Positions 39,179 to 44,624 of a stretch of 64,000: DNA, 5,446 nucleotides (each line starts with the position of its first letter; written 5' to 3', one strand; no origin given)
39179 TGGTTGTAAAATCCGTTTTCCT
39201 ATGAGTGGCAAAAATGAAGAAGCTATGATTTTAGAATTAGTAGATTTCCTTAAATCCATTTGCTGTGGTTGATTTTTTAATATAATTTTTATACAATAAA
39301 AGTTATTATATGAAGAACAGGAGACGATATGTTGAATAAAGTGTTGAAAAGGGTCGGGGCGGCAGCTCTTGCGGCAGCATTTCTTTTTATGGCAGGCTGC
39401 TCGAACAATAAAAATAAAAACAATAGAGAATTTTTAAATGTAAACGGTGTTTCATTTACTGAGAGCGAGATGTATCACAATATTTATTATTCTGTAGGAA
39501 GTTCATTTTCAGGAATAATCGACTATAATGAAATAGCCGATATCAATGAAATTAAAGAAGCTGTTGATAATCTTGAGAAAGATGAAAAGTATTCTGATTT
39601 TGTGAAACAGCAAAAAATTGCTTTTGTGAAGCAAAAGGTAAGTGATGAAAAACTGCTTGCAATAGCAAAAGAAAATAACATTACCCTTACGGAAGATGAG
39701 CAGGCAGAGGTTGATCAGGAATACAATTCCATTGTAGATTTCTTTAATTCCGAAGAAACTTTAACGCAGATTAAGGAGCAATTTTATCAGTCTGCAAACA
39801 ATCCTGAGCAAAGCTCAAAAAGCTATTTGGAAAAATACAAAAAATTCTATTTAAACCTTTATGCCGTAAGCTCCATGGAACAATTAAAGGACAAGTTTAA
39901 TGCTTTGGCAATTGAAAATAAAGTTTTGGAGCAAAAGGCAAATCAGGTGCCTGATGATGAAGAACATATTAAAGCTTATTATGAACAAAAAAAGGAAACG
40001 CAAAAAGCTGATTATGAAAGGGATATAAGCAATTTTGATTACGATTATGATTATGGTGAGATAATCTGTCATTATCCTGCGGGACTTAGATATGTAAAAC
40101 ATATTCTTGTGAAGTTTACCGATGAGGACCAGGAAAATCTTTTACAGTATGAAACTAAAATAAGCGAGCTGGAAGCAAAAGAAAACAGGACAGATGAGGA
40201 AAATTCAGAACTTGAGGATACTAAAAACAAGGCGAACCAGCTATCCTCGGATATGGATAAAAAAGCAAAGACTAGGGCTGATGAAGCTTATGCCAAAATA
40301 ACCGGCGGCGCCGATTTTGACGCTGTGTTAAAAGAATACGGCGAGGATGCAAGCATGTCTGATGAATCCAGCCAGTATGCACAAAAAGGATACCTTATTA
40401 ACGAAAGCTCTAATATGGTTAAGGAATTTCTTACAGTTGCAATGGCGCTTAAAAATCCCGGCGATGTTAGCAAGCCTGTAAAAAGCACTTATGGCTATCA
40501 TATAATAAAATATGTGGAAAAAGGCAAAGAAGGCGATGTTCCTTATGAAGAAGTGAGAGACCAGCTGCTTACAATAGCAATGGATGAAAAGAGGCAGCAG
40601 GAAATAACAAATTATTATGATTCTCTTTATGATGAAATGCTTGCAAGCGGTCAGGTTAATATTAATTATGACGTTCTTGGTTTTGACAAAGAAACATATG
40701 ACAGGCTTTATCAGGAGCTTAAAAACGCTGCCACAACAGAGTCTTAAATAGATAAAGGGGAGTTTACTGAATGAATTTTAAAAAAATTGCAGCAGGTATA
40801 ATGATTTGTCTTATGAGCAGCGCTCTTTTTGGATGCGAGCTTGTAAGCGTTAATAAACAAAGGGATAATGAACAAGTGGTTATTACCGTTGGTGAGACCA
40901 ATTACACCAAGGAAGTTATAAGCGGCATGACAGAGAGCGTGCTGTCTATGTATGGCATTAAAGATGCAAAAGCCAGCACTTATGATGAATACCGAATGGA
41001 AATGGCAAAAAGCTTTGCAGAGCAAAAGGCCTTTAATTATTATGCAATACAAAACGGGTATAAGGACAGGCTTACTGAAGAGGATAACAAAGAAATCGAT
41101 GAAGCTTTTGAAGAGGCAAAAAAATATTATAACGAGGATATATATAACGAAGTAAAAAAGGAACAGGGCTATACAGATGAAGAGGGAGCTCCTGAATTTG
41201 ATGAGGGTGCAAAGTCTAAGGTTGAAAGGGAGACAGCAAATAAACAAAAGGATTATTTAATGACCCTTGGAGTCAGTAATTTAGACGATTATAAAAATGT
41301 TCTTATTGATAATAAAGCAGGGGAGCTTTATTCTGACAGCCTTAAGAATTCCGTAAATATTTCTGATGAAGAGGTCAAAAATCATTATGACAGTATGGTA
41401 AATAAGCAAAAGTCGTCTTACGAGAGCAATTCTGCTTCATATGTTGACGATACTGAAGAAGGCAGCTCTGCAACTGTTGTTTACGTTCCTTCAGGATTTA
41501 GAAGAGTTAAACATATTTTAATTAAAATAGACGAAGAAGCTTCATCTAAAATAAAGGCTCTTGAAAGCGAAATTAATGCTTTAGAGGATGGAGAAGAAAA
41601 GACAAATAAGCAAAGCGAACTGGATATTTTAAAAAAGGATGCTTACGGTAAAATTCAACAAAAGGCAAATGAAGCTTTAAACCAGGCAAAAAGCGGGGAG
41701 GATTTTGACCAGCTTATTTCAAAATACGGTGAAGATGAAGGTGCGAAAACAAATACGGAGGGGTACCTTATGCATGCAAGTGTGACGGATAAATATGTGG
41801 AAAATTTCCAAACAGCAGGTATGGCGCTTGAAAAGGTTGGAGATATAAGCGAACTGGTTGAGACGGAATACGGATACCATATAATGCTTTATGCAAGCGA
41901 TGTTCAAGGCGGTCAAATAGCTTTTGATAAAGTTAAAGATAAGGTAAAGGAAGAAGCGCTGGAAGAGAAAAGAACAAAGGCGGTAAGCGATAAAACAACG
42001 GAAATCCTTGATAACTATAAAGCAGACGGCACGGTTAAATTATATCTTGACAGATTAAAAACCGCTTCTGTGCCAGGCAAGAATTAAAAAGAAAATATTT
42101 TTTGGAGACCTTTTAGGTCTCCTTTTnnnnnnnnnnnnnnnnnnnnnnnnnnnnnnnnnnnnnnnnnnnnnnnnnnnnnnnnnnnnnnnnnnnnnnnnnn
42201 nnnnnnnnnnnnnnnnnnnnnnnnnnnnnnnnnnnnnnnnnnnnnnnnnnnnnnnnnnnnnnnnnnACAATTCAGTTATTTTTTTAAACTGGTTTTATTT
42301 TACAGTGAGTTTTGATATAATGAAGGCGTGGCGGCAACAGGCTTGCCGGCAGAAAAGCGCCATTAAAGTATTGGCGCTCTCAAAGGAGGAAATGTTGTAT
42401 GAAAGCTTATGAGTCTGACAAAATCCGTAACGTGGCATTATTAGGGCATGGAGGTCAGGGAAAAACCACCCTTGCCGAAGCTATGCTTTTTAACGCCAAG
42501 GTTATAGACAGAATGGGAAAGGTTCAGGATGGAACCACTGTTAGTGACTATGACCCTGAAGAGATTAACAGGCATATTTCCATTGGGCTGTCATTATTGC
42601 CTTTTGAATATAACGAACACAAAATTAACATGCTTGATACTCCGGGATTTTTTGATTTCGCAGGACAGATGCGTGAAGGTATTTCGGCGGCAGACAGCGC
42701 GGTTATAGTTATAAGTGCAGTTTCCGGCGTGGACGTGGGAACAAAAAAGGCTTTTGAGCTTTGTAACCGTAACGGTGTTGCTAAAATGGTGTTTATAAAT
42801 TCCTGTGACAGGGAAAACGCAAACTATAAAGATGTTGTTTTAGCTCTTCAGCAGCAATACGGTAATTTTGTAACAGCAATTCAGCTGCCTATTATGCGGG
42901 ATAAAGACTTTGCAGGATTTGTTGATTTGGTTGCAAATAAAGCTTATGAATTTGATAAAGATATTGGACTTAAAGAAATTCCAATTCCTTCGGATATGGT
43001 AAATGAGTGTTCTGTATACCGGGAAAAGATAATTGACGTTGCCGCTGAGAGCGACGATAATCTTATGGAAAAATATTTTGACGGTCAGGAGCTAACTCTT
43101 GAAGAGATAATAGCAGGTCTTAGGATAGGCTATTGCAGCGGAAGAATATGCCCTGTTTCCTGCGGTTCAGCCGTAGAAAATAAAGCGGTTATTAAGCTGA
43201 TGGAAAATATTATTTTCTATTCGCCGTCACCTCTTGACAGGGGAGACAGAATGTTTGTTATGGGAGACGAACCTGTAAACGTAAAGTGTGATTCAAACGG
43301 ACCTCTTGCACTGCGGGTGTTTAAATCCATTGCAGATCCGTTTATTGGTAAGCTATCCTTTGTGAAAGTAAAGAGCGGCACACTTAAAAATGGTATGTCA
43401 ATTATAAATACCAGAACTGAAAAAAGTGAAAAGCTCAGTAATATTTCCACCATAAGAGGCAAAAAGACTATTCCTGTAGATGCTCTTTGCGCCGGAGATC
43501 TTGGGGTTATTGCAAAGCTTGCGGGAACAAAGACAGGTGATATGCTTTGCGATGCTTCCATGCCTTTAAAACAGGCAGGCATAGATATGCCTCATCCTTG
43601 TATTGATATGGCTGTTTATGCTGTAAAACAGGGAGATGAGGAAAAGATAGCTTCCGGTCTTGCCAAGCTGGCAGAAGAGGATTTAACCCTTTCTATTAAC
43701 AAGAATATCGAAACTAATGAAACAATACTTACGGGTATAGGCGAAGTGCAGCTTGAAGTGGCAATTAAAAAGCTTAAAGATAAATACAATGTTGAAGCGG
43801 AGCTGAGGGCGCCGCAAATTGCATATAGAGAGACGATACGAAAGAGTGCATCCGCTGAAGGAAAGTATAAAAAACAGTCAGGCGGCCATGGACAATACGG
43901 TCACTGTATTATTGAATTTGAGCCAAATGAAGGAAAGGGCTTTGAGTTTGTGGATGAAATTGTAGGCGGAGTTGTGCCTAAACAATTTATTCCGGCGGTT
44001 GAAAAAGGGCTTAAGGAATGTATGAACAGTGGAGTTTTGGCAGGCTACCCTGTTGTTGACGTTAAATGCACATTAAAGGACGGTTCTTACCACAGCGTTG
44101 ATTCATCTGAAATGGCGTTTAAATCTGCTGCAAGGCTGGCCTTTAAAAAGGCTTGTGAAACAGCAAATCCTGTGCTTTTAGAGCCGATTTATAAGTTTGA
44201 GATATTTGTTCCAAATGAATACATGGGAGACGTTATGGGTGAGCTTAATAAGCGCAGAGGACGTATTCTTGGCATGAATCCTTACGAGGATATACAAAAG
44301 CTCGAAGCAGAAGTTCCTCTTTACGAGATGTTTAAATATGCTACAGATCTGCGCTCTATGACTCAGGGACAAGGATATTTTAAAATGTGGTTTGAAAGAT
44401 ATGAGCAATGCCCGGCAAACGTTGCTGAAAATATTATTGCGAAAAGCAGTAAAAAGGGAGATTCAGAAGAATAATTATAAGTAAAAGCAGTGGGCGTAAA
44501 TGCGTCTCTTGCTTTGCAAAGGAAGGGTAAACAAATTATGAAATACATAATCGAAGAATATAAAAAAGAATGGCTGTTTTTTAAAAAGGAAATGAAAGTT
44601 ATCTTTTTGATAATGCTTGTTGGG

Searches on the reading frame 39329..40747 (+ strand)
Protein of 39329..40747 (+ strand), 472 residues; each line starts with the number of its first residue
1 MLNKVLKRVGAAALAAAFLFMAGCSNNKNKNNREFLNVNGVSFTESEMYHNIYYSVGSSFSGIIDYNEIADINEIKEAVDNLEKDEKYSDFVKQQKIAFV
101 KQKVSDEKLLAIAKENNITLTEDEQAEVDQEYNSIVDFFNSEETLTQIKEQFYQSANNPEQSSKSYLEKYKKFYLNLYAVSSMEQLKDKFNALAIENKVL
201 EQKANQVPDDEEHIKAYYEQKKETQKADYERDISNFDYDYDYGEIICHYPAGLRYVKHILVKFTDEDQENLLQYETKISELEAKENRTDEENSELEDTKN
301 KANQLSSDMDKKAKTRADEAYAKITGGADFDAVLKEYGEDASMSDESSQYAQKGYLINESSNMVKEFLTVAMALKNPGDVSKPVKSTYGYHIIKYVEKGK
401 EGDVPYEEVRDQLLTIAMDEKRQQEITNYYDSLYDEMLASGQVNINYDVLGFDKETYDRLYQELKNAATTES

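Call 38: search_protein_families(library=pfam, proteins=[window:39329-40747:+], max_evalue=0.00001)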
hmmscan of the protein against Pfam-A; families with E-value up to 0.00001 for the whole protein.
window:39329-40747:+ (472 aa): 3 families
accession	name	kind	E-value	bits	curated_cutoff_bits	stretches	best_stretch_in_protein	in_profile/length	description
PF00639.27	Rotamase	-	6e-13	50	21.7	1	306-395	11-95/97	PPIC-type PPIASE domain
PF13616.12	Rotamase_3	-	1.8e-12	48.3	22.5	1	299-398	22-115/116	PPIC-type PPIASE domain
PF13145.12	Rotamase_2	-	1.1e-08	36.3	27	1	312-411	31-121/121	PPIC-type PPIASE domain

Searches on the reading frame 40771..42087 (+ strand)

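Call 38: search_protein_families(library=pfam, proteins=[window:40771-42087:+], max_evalue=0.00001)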
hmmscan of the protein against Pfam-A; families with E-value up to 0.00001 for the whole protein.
window:40771-42087:+ (438 aa): 2 families
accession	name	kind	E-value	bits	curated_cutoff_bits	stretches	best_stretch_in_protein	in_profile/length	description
PF00639.27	Rotamase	-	2.4e-10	41.7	21.7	1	287-373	10-94/97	PPIC-type PPIASE domain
PF13616.12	Rotamase_3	-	5.4e-10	40.3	22.5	1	293-372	34-110/116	PPIC-type PPIASE domain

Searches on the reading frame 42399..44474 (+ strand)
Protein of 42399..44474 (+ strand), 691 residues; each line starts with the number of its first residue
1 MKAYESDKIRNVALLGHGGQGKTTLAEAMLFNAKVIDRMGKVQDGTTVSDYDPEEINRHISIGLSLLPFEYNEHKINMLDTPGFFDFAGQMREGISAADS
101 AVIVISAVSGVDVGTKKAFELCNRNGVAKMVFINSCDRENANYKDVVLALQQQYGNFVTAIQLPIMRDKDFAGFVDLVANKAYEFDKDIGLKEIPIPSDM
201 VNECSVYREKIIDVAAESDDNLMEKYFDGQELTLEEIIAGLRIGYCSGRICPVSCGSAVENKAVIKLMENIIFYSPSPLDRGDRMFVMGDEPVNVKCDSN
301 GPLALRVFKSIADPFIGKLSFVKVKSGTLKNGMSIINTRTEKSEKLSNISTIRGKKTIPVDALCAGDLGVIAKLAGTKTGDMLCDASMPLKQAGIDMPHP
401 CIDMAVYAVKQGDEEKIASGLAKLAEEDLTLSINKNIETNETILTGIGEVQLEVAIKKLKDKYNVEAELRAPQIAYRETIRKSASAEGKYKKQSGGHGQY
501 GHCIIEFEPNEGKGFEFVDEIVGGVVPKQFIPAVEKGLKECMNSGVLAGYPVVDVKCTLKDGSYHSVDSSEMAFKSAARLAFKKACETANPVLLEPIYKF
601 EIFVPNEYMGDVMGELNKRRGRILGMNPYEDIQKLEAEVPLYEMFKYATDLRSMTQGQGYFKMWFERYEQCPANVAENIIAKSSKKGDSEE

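Call 38: search_protein_families(library=pfam, proteins=[window:42399-44474:+], max_evalue=0.00001)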
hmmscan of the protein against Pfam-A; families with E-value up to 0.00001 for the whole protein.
window:42399-44474:+ (691 aa): 7 families
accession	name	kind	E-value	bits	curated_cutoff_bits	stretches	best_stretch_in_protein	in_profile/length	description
PF03764.24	EFG_IV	-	1.2e-50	170.7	24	1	472-590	1-121/121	Elongation factor G, domain IV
PF00009.33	GTP_EFTU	-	1.2e-39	136.3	26.5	1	8-276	2-187/188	Elongation factor Tu GTP binding domain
PF00679.30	EFG_C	-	2.1e-30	105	27.9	1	592-678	1-88/89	Elongation factor G C-terminus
PF14492.12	EFG_III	-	1.3e-23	83.3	27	1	397-470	1-74/75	Elongation Factor G, domain III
PF22042.2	EF-G_D2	-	2e-14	53.9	27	1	306-385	5-83/84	Elongation factor G domain 2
PF03144.31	GTP_EFTU_D2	-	5e-08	33.7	30.3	1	317-384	1-73/73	Elongation factor Tu domain 2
PF16658.11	RF3_C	-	9.4e-08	32.4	40.1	1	414-486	23-95/132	Class II release factor RF3, C-terminal domain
